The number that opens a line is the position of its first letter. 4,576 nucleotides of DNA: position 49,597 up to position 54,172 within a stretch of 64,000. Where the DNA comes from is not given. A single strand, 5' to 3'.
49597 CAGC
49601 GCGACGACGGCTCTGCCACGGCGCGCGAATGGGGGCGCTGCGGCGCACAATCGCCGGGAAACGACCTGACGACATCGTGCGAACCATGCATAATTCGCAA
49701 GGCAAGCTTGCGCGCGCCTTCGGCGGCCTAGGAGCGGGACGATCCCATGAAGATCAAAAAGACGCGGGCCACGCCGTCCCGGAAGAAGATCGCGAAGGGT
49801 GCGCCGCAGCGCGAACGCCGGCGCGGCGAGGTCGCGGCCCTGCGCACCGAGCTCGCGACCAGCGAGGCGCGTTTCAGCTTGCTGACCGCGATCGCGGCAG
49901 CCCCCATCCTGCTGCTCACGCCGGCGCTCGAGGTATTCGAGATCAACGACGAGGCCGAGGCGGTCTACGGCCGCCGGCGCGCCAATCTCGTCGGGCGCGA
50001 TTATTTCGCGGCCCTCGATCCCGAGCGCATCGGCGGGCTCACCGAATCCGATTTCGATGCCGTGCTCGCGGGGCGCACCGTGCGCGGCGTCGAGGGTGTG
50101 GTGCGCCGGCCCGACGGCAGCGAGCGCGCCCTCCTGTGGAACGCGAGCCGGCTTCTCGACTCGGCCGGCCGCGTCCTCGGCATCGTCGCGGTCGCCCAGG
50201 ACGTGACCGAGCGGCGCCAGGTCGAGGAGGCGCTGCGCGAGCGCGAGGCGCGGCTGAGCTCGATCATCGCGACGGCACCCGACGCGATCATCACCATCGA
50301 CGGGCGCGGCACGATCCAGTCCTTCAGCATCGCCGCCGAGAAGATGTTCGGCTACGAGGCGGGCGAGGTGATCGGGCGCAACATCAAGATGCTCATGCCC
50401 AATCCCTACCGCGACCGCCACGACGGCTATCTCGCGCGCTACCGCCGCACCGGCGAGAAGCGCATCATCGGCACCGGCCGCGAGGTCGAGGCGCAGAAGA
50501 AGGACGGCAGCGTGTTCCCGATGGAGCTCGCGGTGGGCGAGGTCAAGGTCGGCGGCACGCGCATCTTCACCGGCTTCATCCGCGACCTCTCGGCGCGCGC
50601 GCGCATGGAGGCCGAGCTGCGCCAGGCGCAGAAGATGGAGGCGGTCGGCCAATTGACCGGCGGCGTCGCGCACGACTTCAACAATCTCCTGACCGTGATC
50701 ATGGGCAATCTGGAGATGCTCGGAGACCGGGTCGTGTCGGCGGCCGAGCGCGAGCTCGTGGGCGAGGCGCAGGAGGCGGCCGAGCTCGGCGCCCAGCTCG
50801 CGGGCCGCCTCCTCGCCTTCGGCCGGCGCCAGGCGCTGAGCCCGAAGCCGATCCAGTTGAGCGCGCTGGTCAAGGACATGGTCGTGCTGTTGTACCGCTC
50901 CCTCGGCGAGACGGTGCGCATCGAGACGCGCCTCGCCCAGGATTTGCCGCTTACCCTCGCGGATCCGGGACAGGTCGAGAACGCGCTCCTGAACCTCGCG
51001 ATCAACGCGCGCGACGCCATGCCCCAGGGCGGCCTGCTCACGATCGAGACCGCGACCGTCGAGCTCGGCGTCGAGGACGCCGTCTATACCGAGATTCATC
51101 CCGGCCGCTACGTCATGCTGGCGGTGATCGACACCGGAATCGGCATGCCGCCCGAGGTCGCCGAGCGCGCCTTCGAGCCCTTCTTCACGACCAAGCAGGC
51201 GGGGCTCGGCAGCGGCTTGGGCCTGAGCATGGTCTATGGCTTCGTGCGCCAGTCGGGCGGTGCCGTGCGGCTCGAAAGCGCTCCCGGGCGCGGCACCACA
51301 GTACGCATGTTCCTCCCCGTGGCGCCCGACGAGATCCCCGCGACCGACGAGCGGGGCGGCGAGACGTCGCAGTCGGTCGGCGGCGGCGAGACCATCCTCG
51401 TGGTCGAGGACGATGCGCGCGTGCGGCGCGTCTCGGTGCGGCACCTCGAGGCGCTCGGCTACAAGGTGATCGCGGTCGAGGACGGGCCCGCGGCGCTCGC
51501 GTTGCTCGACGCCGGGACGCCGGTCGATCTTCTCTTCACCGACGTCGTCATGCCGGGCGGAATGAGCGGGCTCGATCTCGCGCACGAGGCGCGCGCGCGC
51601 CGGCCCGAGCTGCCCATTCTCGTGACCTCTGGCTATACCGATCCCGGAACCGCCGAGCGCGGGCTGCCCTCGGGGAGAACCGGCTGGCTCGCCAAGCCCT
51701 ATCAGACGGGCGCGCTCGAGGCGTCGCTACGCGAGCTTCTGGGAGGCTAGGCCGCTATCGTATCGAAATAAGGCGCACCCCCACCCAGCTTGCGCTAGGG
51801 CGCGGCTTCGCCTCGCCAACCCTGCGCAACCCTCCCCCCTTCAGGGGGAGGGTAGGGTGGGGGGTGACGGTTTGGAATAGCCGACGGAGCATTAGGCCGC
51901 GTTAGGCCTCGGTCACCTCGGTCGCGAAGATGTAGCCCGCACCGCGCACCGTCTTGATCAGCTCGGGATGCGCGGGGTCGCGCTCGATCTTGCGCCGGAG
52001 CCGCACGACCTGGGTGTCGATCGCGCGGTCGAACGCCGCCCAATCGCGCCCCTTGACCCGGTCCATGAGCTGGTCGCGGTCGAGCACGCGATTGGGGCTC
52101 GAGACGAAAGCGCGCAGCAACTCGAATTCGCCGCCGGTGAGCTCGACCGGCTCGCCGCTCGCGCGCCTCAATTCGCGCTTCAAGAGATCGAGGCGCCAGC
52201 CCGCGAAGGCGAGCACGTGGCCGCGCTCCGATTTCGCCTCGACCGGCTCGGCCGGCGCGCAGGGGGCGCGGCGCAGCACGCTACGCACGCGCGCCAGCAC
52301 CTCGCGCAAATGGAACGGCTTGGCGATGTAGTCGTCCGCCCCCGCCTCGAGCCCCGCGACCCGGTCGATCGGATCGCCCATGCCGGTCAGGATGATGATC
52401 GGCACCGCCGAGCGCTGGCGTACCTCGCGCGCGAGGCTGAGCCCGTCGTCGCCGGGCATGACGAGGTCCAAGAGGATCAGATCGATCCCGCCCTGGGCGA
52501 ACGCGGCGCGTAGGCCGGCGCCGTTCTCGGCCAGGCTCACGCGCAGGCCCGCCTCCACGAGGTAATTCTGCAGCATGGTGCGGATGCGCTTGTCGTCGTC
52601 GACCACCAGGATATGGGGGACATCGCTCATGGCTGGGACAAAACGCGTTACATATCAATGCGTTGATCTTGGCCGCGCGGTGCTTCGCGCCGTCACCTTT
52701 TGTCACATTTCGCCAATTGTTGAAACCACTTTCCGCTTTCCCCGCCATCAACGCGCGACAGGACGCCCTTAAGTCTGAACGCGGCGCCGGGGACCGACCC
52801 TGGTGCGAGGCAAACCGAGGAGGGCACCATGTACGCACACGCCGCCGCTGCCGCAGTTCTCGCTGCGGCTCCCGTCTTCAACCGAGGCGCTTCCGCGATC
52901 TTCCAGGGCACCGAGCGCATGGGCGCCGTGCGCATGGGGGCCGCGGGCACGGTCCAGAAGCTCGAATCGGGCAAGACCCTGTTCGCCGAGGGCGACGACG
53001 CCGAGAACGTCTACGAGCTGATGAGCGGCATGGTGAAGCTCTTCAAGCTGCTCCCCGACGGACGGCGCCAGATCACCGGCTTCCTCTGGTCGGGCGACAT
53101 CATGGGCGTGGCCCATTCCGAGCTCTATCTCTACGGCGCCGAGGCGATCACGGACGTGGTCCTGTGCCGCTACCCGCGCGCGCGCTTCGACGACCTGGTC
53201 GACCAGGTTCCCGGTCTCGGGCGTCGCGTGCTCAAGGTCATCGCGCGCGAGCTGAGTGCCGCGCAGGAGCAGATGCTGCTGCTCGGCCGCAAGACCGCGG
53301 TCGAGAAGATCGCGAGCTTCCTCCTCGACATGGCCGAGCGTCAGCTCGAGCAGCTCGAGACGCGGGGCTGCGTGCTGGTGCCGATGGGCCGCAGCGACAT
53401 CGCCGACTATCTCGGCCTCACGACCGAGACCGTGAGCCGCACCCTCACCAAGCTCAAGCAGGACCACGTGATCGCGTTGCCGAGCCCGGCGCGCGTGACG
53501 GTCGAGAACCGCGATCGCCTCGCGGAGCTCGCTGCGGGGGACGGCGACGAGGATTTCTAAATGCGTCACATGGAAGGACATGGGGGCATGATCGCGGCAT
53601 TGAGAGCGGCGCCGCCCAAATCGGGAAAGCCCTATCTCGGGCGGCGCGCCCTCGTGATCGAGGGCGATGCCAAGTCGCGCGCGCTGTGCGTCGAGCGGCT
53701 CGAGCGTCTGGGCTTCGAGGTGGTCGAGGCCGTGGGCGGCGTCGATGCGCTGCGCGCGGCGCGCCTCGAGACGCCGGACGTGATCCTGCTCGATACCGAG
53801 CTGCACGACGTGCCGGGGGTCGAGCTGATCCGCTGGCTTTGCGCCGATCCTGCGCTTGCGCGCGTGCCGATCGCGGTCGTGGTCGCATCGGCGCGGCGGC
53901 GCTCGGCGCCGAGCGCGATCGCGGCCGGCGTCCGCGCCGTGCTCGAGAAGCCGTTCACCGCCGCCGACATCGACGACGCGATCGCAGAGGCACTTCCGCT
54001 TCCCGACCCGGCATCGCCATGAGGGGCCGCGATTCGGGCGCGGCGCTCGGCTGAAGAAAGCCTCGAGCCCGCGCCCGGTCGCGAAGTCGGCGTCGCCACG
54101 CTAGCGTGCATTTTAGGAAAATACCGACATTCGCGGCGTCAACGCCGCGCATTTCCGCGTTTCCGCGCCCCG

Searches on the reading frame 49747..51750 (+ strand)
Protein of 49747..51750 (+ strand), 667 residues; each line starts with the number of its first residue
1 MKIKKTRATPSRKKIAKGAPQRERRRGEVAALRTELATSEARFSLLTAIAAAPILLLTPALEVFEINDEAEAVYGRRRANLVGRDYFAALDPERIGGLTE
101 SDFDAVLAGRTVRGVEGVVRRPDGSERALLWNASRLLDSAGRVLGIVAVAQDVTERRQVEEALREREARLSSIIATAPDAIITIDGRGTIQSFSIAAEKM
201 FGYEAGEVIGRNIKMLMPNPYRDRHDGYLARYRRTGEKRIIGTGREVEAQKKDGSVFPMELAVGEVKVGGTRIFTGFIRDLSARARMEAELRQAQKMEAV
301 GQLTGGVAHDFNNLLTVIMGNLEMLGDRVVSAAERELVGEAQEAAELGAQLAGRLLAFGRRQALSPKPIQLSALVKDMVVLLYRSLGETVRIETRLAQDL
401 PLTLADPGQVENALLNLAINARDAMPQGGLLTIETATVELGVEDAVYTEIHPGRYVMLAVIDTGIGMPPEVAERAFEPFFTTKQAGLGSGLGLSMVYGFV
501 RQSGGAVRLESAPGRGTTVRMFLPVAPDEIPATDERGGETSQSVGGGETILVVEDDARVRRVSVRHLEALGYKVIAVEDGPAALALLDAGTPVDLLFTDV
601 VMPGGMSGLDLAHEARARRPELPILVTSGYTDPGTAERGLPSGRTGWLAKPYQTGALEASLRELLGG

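Call 8: search_protein_families(library=pfam, proteins=[window:49747-51750:+], max_evalue=0.001)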
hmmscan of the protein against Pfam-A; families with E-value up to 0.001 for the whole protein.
window:49747-51750:+ (667 aa): 9 families
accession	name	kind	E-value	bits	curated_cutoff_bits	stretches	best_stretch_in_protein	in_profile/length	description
PF00989.32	PAS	-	1.9e-27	95.9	22.6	2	169-280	2-112/113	PAS fold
PF08448.16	PAS_4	-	2.2e-20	73.4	23.1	2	52-158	6-110/110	PAS fold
PF02518.31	HATPase_c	-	2.5e-20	73.4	26.4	1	406-526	2-110/111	Histidine kinase-, DNA gyrase B-, and HSP90-like ATPase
PF13426.13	PAS_9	-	1.4e-19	70.7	27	2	178-282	1-102/103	PAS domain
PF00072.30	Response_reg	-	9.5e-19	68.1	30.2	1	550-661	1-110/111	Response regulator receiver domain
PF00512.31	HisKA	-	7.6e-08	32.7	26.9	1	301-363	3-65/66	His Kinase A (phospho-acceptor) domain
PF13188.13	PAS_8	-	6.8e-07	29.4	21.8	1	168-221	1-51/65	PAS domain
PF08447.18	PAS_3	-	2.3e-06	28.2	25.6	0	65-149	3-88/89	PAS fold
PF24820.1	Diguanyl_cycl_sensor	-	5.8e-05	23.4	28.1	1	176-267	4-97/109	Diguanylate cyclase-like sensor domain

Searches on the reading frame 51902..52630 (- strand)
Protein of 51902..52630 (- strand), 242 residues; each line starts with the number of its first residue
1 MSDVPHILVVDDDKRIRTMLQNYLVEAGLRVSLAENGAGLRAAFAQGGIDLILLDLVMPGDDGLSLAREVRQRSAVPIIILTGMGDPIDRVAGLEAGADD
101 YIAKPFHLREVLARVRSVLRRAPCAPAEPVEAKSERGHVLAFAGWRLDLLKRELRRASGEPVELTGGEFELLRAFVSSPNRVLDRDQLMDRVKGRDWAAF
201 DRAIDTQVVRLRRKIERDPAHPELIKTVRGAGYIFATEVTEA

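Call 8: search_protein_families(library=pfam, proteins=[window:51902-52630:-], max_evalue=0.001)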
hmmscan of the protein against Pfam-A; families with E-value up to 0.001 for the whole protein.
window:51902-52630:- (242 aa): 2 families
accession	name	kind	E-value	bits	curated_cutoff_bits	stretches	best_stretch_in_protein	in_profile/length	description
PF00072.30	Response_reg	-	7.5e-28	97.4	30.2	1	7-116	1-111/111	Response regulator receiver domain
PF00486.34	Trans_reg_C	-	7.5e-25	87.3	26.2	1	159-235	1-77/77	Transcriptional regulatory protein, C terminal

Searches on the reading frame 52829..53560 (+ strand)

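Call 8: search_protein_families(library=pfam, proteins=[window:52829-53560:+], max_evalue=0.001)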
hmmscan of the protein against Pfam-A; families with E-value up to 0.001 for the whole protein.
window:52829-53560:+ (243 aa): 3 families
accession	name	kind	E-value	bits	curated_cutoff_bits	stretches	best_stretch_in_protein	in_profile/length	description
PF13545.12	HTH_Crp_2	-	2.3e-17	63.1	27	1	159-234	1-70/70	Crp-like helix-turn-helix domain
PF00027.35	cNMP_binding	-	9.4e-16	58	27.5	1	43-126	2-88/89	Cyclic nucleotide-binding domain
PF00325.26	Crp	-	4.7e-13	49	21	1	185-215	2-32/32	Bacterial regulatory proteins, crp family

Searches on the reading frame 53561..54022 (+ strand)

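Call 8: search_protein_families(library=pfam, proteins=[window:53561-54022:+], max_evalue=0.001)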
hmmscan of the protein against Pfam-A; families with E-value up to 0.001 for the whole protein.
window:53561-54022:+ (153 aa): 1 family
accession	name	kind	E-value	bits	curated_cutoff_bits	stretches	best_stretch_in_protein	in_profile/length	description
PF00072.30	Response_reg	-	2.5e-16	60.3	30.2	1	31-141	2-110/111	Response regulator receiver domain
